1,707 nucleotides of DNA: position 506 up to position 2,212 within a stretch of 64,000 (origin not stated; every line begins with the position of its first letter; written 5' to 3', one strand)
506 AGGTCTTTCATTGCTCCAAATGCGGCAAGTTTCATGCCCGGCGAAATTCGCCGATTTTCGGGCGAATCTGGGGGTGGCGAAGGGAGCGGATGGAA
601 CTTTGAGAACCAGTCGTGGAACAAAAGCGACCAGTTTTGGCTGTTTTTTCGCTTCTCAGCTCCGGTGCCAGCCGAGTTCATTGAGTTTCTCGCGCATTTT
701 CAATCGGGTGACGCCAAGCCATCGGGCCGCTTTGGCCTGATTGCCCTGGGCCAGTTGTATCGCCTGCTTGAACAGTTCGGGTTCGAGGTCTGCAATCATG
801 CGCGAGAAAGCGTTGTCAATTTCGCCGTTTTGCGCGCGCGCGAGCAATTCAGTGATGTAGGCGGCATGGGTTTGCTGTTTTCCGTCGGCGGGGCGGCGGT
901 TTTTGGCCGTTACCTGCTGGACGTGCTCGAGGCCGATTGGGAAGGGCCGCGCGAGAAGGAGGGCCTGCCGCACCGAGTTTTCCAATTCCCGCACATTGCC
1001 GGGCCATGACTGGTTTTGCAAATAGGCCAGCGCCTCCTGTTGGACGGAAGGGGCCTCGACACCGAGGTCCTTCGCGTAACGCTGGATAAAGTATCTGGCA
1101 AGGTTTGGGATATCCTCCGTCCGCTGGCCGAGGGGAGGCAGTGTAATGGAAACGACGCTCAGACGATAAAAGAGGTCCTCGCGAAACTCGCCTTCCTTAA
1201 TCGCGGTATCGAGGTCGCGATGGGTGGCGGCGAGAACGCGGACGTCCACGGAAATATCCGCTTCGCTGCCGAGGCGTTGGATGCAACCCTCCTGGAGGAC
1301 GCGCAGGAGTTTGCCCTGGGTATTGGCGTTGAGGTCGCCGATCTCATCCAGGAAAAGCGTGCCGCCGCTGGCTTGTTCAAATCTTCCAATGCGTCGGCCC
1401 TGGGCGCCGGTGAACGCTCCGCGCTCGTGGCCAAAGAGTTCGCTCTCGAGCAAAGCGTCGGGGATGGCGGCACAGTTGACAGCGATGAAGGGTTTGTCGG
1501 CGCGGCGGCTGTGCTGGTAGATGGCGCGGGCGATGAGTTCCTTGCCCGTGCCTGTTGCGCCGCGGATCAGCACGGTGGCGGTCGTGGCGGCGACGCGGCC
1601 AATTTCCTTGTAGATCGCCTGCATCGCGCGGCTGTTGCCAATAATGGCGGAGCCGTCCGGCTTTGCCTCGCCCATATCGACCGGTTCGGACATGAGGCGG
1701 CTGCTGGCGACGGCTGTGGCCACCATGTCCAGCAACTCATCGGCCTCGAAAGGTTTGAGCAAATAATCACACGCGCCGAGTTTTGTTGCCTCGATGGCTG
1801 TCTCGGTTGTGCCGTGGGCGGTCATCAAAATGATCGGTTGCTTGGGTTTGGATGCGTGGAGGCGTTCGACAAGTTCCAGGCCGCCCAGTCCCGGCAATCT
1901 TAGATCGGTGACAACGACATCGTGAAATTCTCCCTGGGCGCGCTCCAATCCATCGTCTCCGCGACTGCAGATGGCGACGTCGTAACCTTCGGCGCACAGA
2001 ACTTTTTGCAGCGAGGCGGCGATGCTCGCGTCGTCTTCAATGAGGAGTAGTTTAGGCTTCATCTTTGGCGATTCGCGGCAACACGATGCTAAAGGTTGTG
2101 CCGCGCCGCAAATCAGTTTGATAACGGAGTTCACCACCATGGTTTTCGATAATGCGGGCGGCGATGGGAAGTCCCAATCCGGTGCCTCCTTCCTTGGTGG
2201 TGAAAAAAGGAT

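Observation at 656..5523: Sigma-54 two-component system divergent from a CheY + triple-bactofilin operon with its own sigma-54-type promoter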

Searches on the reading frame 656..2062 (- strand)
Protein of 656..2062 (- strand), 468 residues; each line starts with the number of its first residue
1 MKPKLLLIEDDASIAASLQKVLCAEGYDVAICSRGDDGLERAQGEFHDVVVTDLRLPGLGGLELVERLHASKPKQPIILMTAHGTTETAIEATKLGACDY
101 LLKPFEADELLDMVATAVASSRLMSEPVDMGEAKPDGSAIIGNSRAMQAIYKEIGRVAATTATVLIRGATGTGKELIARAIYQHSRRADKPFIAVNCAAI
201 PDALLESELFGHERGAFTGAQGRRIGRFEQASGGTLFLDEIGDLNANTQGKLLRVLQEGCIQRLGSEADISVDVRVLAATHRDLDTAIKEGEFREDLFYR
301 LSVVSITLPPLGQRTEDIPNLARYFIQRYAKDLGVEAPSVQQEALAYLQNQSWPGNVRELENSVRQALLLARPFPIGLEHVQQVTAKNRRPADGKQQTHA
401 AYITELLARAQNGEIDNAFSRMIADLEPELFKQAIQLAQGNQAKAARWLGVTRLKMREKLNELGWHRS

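Call 3: search_protein_families(library=pfam, proteins=[window:656-2062:-], max_evalue=0.01)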
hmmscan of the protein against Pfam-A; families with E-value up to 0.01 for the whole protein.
window:656-2062:- (468 aa): 9 families
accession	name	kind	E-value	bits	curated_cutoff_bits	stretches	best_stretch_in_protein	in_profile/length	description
PF00158.32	Sigma54_activat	-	8.4e-73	244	20.2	1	140-306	1-167/168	Sigma-54 interaction domain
PF00072.30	Response_reg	-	2e-27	96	30.2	1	6-114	2-110/111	Response regulator receiver domain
PF14532.12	Sigma54_activ_2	-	4e-24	85.8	25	1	141-311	1-138/138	Sigma-54 interaction domain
PF25601.1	AAA_lid_14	-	2.2e-21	75.9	27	1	313-393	2-82/87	AAA+ ATPase lid domain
PF02954.25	HTH_8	-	1.1e-06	28.7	22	1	423-462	2-41/42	Bacterial regulatory protein, Fis family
PF07728.20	AAA_5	-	1.7e-05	25.3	22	1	164-281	2-122/139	AAA domain (dynein-related subfamily)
PF00004.35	AAA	-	0.00012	23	21.2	1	164-289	1-119/131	ATPase family associated with various cellular activities (AAA)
PF07724.20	AAA_2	-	0.0014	19.1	27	1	162-262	4-105/166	AAA domain (Cdc48 subfamily)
PF01078.27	Mg_chelatase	-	0.0014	18.5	20.3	0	221-262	95-136/207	Magnesium chelatase, subunit ChlI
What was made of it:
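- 656..2062 (-): NtrC-type sigma-54 enhancer-binding response regulator (REC + AAA+ with GAFTGA + Fis-type HTH). Pfam (call 3).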

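Call 39: search_protein_families(library=ncbifam, proteins=[window:656-2062:-], max_evalue=0.00001)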
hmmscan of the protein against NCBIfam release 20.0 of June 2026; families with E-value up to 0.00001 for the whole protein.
window:656-2062:- (468 aa): 105 families (the best 25 are shown)
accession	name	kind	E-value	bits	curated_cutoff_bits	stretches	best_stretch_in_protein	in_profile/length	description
TIGR01818.1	ntrC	equivalog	1.8e-146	488.6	558.6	1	6-463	2-463/463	nitrogen regulation protein NR(I)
NF008176.1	PRK10923.1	equivalog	1.6e-126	422.6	620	1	4-464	5-467/469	nitrogen regulation protein NR(I)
NF008469.0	PRK11361.1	equivalog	1.4e-119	399.8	714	1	4-464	6-455/461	acetoacetate metabolism transcriptional regulator AtoC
NF007689.0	PRK10365.1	equivalog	9.3e-115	383.9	760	1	5-370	8-371/441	sigma-54-dependent response regulator transcription factor ZraR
TIGR02915.1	PEP_resp_reg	equivalog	2.6e-114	382.5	502.6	1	5-460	1-439/445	PEP-CTERM-box response regulator transcription factor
NF041946.1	LuxO_transreg_Vib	equivalog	4.7e-111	371.8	800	1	7-461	1-458/463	quorum-sensing sigma-54 dependent transcriptional regulator LuxO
NF051870.1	NAssimRespRegNtrX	equivalog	4.2e-110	368.7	600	1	5-464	4-451/452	nitrogen assimilation response regulator NtrX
TIGR01817.1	nifA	equivalog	1.4e-108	364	528.85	1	134-455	192-519/534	nif-specific transcriptional activator NifA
NF050807.1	TransRegFlbDCaul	equivalog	7.5e-107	358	750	1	20-462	18-437/454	sigma-54-dependent transcriptional regulator FlbD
NF011695.0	PRK15115.1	equivalog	9.2e-106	354.2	763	1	4-418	8-418/445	two-component system response regulator GlrR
NF003451.0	PRK05022.1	equivalog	5.6e-103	345.4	476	1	132-460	184-505/512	nitric oxide reductase transcriptional regulator NorR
NF038308.1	RNA_repair_RtcR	equivalog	2.9e-100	336.6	650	1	133-457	175-505/530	RNA repair transcriptional activator RtcR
NF041552.1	TF_PrdR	equivalog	1e-97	327.9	795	1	136-462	265-575/577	sigma-54 dependent transcriptional regulator PrdR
NF049963.1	RespRegFlgRCampy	domain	2.6e-89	300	750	1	5-381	3-377/429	fla regulon two-component system response regulator FlgR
NF011958.0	PRK15429.1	equivalog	1.1e-85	288.7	830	1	133-387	374-628/692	formate hydrogenlyase transcriptional activator FlhA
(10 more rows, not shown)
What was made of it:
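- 656..2062 (-): Best NCBIfam hit is ntrC at 488.6 bits, below the 558.6 cut-off (call 39).
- On NtrC (NR-I) proper, AtoC, ZraR (equivalogs): ntrC 488.6 against 558.6; AtoC 399.8 against 714; ZraR 383.9 against 760 (call 39).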
